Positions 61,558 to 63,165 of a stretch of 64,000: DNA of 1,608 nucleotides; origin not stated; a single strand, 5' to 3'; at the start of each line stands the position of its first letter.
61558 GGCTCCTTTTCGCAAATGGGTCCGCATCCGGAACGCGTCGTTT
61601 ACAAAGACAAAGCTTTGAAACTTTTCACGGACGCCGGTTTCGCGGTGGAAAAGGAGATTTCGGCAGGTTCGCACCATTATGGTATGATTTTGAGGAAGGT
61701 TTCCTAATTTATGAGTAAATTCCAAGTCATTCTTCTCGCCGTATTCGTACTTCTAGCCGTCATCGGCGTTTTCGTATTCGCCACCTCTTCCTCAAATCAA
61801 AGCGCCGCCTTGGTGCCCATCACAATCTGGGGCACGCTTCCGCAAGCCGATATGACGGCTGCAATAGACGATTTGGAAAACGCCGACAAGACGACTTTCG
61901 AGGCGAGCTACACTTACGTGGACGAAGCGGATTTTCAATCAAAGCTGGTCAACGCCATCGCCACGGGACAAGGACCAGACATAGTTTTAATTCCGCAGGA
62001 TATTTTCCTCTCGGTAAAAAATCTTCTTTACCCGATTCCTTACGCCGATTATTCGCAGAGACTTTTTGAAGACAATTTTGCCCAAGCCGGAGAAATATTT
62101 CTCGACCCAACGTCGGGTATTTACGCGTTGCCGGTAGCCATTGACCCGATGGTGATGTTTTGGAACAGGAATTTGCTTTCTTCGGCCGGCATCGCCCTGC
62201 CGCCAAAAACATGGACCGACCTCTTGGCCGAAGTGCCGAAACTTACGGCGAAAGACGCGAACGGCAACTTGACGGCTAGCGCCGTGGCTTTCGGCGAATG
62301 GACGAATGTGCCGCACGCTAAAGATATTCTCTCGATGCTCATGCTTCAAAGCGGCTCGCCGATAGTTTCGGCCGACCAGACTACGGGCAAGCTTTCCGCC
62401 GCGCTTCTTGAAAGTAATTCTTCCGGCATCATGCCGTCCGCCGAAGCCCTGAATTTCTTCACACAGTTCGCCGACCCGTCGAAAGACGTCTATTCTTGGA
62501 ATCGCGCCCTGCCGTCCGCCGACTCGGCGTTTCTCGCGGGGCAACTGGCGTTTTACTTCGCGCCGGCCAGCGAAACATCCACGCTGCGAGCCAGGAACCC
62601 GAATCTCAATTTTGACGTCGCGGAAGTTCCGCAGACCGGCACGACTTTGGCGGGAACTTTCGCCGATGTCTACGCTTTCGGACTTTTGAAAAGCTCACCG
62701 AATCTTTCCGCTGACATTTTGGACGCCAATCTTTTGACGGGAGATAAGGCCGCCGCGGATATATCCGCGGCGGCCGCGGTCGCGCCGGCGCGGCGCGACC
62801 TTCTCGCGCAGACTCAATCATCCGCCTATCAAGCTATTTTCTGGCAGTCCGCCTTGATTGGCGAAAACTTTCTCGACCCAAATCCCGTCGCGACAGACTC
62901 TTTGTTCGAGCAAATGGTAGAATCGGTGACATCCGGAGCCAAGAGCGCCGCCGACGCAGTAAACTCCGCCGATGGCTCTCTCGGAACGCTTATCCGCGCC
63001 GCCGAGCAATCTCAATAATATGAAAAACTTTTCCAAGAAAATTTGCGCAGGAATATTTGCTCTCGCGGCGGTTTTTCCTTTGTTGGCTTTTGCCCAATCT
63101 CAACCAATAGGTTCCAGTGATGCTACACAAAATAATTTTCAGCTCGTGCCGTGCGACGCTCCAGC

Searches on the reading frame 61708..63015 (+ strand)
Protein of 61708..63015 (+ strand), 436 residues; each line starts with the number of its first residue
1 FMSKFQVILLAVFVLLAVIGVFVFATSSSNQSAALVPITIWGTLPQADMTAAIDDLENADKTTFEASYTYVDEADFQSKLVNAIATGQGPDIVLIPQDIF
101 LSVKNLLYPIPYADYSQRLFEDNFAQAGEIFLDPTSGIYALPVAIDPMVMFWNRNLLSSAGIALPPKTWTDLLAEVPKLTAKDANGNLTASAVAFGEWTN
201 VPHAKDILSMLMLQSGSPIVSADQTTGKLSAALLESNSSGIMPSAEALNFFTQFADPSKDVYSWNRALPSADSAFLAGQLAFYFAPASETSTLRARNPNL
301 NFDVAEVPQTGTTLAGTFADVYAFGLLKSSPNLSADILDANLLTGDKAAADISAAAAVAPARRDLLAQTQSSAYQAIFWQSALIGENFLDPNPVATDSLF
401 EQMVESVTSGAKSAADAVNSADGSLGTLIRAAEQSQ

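Call 45: search_protein_families(library=pfam, proteins=[window:61708-63015:+], max_evalue=0.001)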
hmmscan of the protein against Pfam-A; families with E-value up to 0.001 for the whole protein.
window:61708-63015:+ (436 aa): 2 families
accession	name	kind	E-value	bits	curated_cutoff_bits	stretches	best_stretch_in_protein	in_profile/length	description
PF13416.11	SBP_bac_8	-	4.5e-22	79.6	27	1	53-374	3-274/279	Bacterial extracellular solute-binding protein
PF01547.30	SBP_bac_1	-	9.6e-19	68.9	26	1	60-332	20-289/307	Bacterial extracellular solute-binding protein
